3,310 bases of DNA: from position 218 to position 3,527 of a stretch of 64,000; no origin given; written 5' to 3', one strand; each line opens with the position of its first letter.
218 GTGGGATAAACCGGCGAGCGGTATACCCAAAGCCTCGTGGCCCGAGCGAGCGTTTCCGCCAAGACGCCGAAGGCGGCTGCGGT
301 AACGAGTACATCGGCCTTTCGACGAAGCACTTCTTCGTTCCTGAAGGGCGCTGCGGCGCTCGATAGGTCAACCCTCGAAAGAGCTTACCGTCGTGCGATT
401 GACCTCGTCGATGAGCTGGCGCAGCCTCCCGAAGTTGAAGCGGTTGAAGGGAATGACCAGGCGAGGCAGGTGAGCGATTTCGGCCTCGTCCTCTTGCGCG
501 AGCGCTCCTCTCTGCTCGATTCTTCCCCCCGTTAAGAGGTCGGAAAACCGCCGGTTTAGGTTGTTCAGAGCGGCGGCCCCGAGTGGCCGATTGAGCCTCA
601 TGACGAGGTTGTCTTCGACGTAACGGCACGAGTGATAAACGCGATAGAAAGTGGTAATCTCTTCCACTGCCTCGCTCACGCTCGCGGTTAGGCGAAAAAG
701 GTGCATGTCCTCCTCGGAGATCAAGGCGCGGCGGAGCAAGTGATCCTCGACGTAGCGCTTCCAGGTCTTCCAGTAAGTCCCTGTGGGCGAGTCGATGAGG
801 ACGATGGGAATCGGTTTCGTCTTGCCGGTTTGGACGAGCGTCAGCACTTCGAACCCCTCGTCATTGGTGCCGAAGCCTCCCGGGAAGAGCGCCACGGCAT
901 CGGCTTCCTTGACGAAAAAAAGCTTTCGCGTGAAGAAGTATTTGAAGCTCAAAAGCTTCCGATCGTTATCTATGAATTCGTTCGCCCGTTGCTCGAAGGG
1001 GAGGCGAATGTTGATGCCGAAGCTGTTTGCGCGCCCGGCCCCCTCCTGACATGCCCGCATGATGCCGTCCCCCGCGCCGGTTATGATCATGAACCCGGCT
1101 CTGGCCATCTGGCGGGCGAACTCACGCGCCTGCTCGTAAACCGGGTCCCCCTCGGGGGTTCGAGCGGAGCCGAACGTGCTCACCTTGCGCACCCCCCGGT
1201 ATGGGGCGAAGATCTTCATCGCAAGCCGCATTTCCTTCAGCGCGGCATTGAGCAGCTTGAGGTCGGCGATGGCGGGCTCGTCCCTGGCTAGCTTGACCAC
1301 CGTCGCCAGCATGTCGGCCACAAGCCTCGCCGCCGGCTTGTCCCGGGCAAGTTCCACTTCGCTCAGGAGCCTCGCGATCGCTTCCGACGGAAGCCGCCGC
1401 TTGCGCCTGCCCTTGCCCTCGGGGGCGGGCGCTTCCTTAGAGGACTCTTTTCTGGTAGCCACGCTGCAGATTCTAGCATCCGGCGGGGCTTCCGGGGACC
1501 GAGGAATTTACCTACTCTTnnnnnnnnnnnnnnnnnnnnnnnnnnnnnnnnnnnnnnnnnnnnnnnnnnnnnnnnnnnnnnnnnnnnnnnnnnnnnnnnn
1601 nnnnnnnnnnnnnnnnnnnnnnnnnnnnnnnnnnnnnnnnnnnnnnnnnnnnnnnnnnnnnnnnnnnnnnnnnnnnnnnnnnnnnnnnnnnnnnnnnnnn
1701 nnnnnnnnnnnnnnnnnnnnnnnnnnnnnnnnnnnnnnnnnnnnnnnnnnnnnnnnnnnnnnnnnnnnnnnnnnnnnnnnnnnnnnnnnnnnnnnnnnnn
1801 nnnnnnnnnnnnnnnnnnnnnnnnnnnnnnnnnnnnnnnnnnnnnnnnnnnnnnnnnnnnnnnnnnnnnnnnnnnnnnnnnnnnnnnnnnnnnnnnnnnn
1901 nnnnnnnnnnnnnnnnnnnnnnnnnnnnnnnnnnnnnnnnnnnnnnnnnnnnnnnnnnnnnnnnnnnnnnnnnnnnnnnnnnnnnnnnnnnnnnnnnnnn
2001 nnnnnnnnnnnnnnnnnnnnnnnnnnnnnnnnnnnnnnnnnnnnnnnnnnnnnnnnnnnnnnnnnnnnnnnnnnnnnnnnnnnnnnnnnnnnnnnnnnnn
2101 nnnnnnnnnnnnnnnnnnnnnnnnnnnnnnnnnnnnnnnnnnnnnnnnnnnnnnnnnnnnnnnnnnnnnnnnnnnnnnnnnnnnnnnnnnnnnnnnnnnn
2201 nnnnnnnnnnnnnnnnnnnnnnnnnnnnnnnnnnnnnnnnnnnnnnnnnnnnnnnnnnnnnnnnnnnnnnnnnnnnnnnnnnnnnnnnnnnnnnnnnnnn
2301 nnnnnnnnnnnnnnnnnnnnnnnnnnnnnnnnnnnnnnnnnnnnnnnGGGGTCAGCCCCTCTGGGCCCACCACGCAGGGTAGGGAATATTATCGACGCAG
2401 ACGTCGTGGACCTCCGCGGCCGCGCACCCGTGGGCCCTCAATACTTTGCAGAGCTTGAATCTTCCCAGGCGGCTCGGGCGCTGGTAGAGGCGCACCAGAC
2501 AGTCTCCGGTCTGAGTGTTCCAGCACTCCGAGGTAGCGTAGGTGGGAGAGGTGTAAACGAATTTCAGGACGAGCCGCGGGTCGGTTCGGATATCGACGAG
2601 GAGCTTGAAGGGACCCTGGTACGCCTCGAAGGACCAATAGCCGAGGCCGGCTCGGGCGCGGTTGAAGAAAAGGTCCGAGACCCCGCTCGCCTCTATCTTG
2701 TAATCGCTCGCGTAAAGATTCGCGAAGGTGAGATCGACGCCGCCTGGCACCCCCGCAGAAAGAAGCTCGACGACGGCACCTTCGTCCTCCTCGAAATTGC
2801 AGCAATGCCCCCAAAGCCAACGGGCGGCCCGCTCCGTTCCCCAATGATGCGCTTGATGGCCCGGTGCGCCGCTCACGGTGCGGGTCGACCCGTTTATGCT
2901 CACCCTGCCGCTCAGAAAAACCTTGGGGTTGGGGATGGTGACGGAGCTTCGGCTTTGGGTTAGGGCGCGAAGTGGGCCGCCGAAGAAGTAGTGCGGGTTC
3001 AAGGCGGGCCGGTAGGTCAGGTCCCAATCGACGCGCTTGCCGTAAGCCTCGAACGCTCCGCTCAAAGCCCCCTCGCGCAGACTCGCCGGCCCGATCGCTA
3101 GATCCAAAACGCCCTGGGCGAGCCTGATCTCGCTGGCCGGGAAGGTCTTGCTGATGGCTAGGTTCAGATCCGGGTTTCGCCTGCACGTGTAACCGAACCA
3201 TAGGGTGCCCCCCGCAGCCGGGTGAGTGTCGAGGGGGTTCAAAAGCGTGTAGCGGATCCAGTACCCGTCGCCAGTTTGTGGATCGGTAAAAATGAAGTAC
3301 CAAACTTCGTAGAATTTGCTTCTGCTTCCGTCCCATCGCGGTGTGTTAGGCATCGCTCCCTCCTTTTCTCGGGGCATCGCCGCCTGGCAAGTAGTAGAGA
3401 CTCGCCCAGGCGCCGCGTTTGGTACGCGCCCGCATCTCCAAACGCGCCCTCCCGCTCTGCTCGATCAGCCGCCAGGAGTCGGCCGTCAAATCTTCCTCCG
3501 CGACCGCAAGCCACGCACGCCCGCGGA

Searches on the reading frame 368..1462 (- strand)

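Call 12: search_protein_families(library=pfam, proteins=[window:368-1462:-], max_evalue=0.001)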
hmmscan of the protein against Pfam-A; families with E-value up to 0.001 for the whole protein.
window:368-1462:- (364 aa): 2 families
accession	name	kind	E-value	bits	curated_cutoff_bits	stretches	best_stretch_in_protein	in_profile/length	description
PF03641.19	Lysine_decarbox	-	6e-24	85.2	27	1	135-268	1-130/131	Possible lysine decarboxylase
PF18306.6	LDcluster4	-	8.7e-10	38.8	26.3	1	93-202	3-109/151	SLOG cluster4 family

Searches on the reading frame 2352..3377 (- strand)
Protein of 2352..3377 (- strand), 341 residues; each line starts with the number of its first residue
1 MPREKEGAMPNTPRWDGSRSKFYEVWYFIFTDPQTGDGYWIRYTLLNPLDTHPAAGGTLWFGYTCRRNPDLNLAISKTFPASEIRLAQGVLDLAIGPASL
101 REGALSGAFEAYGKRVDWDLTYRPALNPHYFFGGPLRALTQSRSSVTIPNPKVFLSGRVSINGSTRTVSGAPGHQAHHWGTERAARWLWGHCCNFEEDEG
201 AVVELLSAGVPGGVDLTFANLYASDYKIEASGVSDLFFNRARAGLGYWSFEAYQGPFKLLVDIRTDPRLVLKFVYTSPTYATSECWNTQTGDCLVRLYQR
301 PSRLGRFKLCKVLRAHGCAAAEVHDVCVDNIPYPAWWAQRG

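Call 12: search_protein_families(library=pfam, proteins=[window:2352-3377:-], max_evalue=0.001)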
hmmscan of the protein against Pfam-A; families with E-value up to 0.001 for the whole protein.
window:2352-3377:- (341 aa): 1 family
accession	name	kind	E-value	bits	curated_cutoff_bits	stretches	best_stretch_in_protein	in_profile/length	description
PF14249.11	Tocopherol_cycl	-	5.8e-07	29.3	26.6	1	156-302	169-316/335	Tocopherol cyclase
